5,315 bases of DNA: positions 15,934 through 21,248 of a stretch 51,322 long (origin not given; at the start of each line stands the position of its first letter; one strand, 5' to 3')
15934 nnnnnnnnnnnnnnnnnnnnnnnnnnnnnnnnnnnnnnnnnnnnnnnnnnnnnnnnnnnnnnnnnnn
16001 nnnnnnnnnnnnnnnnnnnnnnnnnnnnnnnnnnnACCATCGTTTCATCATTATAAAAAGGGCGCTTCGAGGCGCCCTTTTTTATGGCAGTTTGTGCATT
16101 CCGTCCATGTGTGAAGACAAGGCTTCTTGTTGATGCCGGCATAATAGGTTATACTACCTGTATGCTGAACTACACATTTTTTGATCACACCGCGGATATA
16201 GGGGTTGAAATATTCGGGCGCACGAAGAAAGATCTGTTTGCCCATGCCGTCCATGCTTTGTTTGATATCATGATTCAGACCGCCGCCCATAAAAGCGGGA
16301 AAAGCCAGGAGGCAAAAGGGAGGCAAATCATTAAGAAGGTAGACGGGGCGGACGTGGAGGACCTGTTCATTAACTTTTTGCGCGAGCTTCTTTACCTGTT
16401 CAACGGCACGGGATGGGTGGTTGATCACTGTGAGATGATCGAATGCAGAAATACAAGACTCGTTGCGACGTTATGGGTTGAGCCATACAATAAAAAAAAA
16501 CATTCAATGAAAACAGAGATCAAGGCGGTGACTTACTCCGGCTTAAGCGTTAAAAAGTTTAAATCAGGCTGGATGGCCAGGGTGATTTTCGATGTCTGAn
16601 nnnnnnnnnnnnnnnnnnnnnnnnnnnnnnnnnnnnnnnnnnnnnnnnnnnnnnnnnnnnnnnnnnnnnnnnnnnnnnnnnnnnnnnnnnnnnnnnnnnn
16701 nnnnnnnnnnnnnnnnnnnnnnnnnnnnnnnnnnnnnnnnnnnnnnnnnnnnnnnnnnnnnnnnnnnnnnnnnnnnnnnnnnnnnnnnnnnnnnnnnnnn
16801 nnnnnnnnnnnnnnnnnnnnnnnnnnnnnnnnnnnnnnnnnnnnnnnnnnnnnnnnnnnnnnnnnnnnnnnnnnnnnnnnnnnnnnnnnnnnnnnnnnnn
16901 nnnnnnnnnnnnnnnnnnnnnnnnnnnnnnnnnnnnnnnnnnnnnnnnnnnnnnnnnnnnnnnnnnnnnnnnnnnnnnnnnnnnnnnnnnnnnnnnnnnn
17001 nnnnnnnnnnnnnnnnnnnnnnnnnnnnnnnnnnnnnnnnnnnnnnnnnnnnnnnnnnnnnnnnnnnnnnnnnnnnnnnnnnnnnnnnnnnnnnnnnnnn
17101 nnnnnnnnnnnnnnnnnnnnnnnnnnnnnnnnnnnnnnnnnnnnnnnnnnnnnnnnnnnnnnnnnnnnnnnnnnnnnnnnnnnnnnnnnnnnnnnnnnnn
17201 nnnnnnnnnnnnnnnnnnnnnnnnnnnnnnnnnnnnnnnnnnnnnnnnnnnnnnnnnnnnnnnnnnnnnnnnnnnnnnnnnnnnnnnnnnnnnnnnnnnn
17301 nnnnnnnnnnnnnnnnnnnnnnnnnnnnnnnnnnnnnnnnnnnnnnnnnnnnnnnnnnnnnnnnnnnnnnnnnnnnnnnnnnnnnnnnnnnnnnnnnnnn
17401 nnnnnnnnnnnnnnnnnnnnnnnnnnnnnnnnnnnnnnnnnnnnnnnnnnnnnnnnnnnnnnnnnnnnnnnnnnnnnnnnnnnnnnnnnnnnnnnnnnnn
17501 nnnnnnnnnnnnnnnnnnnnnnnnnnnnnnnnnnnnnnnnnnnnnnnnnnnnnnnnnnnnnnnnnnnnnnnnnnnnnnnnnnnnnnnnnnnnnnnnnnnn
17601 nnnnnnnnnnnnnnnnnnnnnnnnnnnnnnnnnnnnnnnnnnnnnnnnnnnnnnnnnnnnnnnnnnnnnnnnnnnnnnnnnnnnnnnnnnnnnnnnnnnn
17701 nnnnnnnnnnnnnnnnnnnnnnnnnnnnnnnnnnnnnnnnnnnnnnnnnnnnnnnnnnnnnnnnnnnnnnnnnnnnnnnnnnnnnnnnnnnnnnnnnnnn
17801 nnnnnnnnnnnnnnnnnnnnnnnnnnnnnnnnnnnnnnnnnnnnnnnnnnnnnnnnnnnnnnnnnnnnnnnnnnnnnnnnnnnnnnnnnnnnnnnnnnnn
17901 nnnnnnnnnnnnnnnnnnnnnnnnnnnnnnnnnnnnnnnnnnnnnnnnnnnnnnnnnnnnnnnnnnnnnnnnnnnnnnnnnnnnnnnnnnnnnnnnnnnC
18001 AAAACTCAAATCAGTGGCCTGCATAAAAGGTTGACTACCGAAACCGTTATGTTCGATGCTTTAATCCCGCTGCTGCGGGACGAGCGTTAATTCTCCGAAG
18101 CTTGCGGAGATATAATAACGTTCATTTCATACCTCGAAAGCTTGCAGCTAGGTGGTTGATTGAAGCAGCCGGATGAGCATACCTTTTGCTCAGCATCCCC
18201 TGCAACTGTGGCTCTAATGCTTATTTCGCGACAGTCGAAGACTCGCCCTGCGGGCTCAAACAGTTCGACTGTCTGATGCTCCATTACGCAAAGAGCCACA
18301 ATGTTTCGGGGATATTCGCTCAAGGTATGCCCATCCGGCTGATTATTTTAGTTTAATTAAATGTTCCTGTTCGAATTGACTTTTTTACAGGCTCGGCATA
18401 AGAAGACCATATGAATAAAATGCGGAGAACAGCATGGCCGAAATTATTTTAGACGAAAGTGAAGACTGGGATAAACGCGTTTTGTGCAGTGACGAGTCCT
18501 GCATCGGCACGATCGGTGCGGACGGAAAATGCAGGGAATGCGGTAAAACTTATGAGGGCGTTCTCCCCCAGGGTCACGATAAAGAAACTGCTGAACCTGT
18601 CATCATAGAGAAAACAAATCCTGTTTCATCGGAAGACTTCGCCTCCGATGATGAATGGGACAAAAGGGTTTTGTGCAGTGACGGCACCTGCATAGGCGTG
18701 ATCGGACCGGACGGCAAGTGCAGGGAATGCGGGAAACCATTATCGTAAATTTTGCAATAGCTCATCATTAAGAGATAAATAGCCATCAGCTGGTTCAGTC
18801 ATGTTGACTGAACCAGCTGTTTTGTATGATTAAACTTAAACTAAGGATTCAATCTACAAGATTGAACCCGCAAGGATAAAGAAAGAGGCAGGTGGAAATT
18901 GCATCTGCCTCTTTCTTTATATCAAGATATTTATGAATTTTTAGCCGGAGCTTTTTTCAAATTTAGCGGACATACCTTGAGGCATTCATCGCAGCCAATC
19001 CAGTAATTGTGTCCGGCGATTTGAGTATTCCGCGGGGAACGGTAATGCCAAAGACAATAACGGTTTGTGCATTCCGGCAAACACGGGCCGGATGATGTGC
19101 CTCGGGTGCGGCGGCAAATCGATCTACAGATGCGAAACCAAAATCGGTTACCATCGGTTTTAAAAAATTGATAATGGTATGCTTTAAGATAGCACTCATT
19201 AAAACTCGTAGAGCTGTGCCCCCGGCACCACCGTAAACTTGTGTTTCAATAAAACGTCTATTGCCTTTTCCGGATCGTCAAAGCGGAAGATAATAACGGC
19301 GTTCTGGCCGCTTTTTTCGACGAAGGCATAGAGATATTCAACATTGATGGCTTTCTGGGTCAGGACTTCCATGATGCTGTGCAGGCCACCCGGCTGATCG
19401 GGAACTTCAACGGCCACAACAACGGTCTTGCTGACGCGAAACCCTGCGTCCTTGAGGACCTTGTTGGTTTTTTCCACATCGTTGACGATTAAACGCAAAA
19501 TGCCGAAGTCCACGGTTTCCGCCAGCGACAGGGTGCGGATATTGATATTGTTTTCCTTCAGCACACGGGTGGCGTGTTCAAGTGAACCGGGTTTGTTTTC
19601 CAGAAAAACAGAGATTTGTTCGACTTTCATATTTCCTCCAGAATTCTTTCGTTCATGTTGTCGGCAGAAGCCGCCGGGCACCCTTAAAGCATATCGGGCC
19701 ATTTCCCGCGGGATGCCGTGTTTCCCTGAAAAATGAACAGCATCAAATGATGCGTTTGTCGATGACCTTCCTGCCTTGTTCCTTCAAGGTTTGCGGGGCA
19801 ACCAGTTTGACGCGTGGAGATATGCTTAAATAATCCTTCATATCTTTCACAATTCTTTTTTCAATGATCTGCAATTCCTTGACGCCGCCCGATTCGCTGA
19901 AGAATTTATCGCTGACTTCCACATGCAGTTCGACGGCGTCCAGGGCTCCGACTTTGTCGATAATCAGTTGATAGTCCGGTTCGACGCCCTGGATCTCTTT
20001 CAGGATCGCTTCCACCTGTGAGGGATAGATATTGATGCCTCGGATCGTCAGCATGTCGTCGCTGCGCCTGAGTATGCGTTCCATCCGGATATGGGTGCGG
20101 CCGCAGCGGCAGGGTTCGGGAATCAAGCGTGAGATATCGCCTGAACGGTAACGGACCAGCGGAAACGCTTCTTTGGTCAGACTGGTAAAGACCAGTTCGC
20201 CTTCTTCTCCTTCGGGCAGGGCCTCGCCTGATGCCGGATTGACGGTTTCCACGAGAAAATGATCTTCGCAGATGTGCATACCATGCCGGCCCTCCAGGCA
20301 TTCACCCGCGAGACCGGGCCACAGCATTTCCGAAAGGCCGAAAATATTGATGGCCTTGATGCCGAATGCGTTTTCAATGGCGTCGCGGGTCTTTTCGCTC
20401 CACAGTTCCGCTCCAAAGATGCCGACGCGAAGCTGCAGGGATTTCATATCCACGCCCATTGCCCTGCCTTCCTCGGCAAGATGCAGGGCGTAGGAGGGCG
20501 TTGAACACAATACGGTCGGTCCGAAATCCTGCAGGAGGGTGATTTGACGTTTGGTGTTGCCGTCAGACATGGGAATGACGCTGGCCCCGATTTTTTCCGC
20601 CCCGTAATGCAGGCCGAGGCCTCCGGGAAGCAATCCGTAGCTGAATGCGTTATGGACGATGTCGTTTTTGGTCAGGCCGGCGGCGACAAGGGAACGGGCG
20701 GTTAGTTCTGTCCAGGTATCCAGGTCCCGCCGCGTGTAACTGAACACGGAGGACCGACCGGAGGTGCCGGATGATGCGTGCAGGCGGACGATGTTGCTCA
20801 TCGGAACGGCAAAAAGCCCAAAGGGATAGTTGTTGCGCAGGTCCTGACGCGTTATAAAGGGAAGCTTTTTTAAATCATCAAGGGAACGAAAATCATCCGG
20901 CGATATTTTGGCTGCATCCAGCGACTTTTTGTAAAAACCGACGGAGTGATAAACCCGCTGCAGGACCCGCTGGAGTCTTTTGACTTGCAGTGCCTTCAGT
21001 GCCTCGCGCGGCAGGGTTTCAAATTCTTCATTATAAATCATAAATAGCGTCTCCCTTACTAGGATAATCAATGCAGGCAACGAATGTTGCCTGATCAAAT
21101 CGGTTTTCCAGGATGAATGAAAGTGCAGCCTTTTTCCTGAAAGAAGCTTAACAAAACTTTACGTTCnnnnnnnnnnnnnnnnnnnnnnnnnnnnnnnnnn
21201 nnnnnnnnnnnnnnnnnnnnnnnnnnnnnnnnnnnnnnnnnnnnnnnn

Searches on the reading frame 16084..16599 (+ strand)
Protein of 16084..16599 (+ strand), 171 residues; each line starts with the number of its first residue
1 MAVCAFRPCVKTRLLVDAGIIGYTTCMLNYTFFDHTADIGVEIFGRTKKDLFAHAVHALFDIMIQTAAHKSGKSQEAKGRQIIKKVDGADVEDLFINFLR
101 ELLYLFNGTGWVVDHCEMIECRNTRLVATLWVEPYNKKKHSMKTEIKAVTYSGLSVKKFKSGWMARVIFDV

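Call 27: search_protein_families(library=pfam, proteins=[window:16084-16599:+], max_evalue=0.01)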
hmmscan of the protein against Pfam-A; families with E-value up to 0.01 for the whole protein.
window:16084-16599:+ (171 aa): 1 family
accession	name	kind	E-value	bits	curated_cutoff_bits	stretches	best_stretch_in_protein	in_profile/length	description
PF01951.21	Archease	-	4e-37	128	25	1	30-171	1-136/136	Archease protein family (MTH1598/TM1083)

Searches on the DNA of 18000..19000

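Call 16: search_rna_families(source=window, start=18000, end=19000, threshold=evalue, max_evalue=10, show_alignments=2)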
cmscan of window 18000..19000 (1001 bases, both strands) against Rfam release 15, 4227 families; matches with E-value up to 10: 21.
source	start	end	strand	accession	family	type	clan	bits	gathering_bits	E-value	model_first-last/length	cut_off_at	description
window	18872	18925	+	RF04288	mir-9201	Gene; miRNA;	CL00147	29.6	95.5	0.00088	1-81/81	no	mir-9201 microRNA precursor family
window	18871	18924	-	RF04288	mir-9201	Gene; miRNA;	CL00147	26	95.5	0.0078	1-81/81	no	mir-9201 microRNA precursor family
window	18876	18920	+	RF04134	MIR7504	Gene; miRNA;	-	23.3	83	0.22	1-124/124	no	MIR7504 microRNA precursor family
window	18752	18920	-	RF03019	RT-16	Gene; sRNA;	-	23.1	50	0.64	1-158/158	no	RT-16 RNA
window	18829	18929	+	RF02426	SpF03_sRNA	Gene; sRNA;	-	19.6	50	5.7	1-106/106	no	Streptococcus sRNA SpF03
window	18331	18390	-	RF02068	STnc480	Gene; sRNA;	-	19.3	72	7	1-72/72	no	Enterobacterial sRNA STnc480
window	18879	18952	-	RF02057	STnc40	Gene; sRNA;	-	19.2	45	1.9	1-70/70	no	Salmonella enterica sRNA STnc40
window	18792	18925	-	RF02693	psm_mec_RNA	Gene; sRNA;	-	19.2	85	8.3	1-143/143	no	psm_mec locus RNA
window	18775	18922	+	RF02053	STnc430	Gene; sRNA;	-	19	47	3.3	1-162/162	no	Enterobacterial sRNA STnc430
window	18876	18920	+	RF03831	mir-627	Gene; miRNA;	-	18.5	86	0.61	24-65/87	no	mir-627 microRNA precursor family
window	18787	18945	-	RF04180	BTnc231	Gene; sRNA;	-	18.3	80.4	0.46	1-154/154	no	Bacteroides sRNA BTnc231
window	18880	18920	+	RF04343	Plastid-psbA-2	Cis-reg;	CL00153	18.3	55.8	1.9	1-60/60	no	Plastid-psbA-2 3UTR RNA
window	18872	18959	-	RF00558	L20_leader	Cis-reg; leader;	-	17.5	58.7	1.5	1-127/127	no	Ribosomal protein L20 leader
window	18880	18918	+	RF03675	mir-1001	Gene; miRNA;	-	17.4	100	3.1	26-65/90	no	mir-1001 microRNA precursor family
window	18767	18930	-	RF02417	VR-RNA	Gene; sRNA;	-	16.9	100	0.52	1-397/397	no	VR-RNA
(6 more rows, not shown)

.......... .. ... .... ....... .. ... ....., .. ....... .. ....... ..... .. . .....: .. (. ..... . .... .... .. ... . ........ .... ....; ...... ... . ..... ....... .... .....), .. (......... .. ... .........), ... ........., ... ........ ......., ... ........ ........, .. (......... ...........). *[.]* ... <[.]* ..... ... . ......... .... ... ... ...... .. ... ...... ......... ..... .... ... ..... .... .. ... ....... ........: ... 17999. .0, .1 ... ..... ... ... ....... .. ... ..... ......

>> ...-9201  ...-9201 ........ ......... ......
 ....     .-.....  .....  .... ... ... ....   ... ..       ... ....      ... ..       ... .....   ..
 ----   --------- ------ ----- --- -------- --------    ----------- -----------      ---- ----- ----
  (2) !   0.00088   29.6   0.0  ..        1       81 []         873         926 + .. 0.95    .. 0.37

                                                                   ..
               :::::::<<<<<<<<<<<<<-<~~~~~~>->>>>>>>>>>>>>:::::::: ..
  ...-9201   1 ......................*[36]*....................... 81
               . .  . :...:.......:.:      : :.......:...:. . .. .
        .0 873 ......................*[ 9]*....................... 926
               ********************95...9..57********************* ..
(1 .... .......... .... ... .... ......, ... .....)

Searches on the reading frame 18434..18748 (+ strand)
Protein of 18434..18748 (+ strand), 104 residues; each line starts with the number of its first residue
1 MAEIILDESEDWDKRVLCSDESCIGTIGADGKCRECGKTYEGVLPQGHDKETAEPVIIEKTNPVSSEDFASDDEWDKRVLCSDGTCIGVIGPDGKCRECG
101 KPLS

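Call 27: search_protein_families(library=pfam, proteins=[window:18434-18748:+], max_evalue=0.01)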
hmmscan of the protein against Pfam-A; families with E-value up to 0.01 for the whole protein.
window:18434-18748:+ (104 aa): 0 families

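Call 62: find_homologous_proteins(query=window:18434-18748:+, max_evalue=1e-10)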
Query window:18434-18748:+ (104 aa): 1098 proteins with E <= 1e-10 among 1208 candidates; the best 120 are listed.
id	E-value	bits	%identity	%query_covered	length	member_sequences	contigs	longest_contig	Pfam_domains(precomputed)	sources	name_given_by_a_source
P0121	2.3e-63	229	98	100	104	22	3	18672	-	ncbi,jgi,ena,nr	ncbi:MAG: hypothetical protein CVU71_18340 [Deltaproteobacteria bacterium HGW-Deltaproteobacteria-6]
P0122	1.1e-55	205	88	100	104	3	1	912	-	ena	-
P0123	3.0e-53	197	84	99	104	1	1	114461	-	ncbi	ncbi:MAG: hypothetical protein ACYDGO_09800 [Smithellaceae bacterium]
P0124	4.5e-51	190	82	99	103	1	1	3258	-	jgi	-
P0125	1.1e-48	182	79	99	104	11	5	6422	-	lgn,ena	-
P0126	1.0e-46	176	78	99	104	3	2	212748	-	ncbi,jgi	jgi:hypothetical protein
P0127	2.9e-46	174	77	100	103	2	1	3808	-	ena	-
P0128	9.6e-46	173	73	99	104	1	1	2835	-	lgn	-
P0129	1.0e-45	173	76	100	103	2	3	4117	-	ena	-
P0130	1.2e-45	172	72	99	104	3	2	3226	-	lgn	-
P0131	1.5e-45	172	73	99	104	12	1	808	-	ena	-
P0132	1.7e-45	172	76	98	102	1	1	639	-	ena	-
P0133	2.2e-45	172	75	99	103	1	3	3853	-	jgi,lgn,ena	jgi:hypothetical protein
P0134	2.2e-45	171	75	99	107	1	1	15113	-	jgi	jgi:hypothetical protein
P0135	3.2e-45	171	75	100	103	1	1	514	-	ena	-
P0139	1.3e-44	169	70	100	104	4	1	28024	-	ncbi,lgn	-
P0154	1.5e-43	166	68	99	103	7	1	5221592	-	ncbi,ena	-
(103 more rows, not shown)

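Call 63: find_encoding_contigs(protein=P0121, flank=1500, max_places=3)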
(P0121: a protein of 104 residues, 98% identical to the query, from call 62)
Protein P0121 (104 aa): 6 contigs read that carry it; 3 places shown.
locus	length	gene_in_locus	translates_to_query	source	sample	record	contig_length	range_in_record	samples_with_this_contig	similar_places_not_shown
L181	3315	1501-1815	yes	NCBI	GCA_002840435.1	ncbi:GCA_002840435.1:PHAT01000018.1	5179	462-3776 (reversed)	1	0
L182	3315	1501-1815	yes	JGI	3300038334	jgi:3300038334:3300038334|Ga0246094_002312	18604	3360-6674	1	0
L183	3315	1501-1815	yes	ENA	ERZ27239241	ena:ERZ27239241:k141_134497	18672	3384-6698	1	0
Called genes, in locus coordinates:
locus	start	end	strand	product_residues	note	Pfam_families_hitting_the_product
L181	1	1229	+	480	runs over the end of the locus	PF01139:RtcB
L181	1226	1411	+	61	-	-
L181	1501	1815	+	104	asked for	-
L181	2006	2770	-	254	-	PF13484:Fer4_16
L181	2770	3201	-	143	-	PF01842:ACT, PF13291:ACT_4 (faint), PF19571:ACT_8, PF22190:TTHA0829-like_ACT (faint), PF22629:ACT_AHAS_ss (weak)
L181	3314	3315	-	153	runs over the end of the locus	PF14535:AMP-binding_C_2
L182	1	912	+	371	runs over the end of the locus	PF01139:RtcB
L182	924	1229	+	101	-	PF01139:RtcB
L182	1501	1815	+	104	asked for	-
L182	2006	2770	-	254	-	PF13484:Fer4_16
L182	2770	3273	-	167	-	PF22190:TTHA0829-like_ACT (faint), PF13291:ACT_4 (faint), PF19571:ACT_8, PF01842:ACT, PF22629:ACT_AHAS_ss (weak)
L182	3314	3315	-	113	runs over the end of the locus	PF14535:AMP-binding_C_2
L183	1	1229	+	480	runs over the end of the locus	PF01139:RtcB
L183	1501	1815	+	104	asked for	-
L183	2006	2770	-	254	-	PF13484:Fer4_16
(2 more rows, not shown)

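Call 64: find_encoding_contigs(protein=P0123, flank=1500, max_places=2)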
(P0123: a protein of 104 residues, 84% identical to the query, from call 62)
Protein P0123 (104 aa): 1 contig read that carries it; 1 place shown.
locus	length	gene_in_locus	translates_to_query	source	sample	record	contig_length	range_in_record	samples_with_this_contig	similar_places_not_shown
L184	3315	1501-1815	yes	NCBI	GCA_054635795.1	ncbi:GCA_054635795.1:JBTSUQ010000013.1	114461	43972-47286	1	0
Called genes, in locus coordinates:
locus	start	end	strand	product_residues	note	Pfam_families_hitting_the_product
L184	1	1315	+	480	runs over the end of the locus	PF01139:RtcB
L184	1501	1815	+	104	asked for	-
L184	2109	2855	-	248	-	PF13484:Fer4_16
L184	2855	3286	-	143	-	PF01842:ACT, PF13291:ACT_4 (faint), PF19571:ACT_8, PF22190:TTHA0829-like_ACT (faint), PF22629:ACT_AHAS_ss (weak)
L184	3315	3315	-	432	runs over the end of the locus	PF00501:AMP-binding, PF14535:AMP-binding_C_2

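Call 65: find_encoding_contigs(protein=P0126, flank=1500, max_places=2)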
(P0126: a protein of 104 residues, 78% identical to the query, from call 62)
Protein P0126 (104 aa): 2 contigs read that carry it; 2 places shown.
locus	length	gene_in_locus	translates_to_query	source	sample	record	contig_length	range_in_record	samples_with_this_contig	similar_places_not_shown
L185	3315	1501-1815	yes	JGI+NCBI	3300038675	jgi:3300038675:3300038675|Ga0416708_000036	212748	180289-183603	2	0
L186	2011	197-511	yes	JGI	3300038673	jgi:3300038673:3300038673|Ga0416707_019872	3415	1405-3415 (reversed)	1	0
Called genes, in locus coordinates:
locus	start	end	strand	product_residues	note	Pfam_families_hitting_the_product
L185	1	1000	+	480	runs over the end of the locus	PF01139:RtcB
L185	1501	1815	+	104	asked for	-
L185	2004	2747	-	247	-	PF13484:Fer4_16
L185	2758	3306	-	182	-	PF19571:ACT_8, PF01842:ACT, PF13291:ACT_4 (faint), PF22190:TTHA0829-like_ACT (faint), PF22629:ACT_AHAS_ss (faint)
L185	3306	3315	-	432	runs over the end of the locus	PF00501:AMP-binding, PF14535:AMP-binding_C_2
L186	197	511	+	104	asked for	-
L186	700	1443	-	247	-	PF13484:Fer4_16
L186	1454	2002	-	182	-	PF19571:ACT_8, PF01842:ACT, PF13291:ACT_4 (faint), PF22190:TTHA0829-like_ACT (faint), PF22629:ACT_AHAS_ss (faint)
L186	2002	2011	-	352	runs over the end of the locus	PF00501:AMP-binding, PF14535:AMP-binding_C_2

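Call 69: find_encoding_contigs(protein=P0139, flank=1200, max_places=2)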
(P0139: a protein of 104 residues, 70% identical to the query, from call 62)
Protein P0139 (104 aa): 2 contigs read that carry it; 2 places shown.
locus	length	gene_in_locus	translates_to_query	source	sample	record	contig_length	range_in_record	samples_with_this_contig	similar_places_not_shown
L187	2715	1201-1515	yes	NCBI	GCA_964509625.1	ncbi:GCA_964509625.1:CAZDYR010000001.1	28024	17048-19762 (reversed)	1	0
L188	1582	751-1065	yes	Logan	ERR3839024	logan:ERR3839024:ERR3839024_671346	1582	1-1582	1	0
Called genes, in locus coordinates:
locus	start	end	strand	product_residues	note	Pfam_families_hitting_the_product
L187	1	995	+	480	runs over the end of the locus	PF01139:RtcB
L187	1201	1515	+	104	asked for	-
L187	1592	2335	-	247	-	PF13484:Fer4_16, PF25160:LdpA_Fe-S-bd (faint)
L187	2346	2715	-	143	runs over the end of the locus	PF01842:ACT (weak), PF13291:ACT_4 (faint), PF19571:ACT_8, PF22190:TTHA0829-like_ACT (faint), PF22629:ACT_AHAS_ss (weak), PF01842:ACT (weak), PF22629:ACT_AHAS_ss (weak)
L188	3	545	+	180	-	?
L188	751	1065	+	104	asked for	-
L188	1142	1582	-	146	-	?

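Call 70: find_encoding_contigs(protein=P0154, flank=1200, max_places=2)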
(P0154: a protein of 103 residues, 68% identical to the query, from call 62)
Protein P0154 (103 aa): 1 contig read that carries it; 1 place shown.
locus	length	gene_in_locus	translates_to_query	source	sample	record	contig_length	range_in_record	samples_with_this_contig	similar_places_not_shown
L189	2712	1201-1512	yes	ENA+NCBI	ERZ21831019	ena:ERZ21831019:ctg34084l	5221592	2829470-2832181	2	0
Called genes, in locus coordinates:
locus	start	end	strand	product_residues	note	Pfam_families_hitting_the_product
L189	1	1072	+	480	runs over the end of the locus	PF01139:RtcB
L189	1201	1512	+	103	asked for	-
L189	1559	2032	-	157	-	PF16747:Adhesin_E (weak)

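Call 71: find_encoding_contigs(protein=P0134, flank=1200, max_places=2)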
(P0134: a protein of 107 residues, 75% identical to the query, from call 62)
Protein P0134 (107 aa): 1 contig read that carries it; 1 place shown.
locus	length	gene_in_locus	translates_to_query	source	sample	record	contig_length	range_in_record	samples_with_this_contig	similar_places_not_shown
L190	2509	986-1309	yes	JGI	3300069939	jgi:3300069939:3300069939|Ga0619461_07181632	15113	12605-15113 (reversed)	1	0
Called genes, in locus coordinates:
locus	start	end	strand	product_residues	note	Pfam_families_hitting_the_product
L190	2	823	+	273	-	?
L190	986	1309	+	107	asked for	-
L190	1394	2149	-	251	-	PF13484:Fer4_16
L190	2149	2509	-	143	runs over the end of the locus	PF01842:ACT, PF13291:ACT_4 (faint), PF19571:ACT_8, PF22190:TTHA0829-like_ACT (faint), PF22629:ACT_AHAS_ss (weak)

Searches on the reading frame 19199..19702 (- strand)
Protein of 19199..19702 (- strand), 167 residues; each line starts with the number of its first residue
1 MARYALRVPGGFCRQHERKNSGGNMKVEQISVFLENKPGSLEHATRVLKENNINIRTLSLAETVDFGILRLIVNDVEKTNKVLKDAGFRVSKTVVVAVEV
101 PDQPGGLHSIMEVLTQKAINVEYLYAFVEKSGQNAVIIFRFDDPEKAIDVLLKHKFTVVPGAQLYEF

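Call 27: search_protein_families(library=pfam, proteins=[window:19199-19702:-], max_evalue=0.01)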
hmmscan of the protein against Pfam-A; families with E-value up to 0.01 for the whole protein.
window:19199-19702:- (167 aa): 7 families
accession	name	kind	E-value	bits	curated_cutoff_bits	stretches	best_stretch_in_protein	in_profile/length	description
PF19571.5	ACT_8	-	1.4e-29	103.1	23.5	1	25-164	1-138/141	ACT domain pair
PF01842.31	ACT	-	3.6e-15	55.8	27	2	30-84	3-59/66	ACT domain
PF22629.2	ACT_AHAS_ss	-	3.2e-14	53.3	27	2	98-153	3-57/67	AHAS small subunit-like ACT domain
PF13291.12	ACT_4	-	5e-08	33.9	27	1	29-84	8-67/80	ACT domain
PF22190.2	TTHA0829-like_ACT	-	2.4e-06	27.9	27.4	1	30-90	5-66/70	TTHA0829-like ACT domain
PF22468.2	ACT_9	-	0.0029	17.8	27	0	35-60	9-34/61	ACT domain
PF13840.12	ACT_7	-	0.0085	16.4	27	0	97-150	10-62/65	ACT domain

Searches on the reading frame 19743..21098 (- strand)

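Call 55: search_protein_families(library=pfam, proteins=[window:19743-21098:-], max_evalue=0.00001)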
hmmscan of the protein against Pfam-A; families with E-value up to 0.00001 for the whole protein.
window:19743-21098:- (451 aa): 2 families
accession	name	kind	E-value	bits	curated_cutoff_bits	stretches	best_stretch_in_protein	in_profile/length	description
PF14535.12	AMP-binding_C_2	-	1.6e-22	80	25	1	354-449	1-96/96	AMP-binding enzyme C-terminal domain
PF00501.34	AMP-binding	-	1.3e-10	41.1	29.9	1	166-304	226-374/384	AMP-binding enzyme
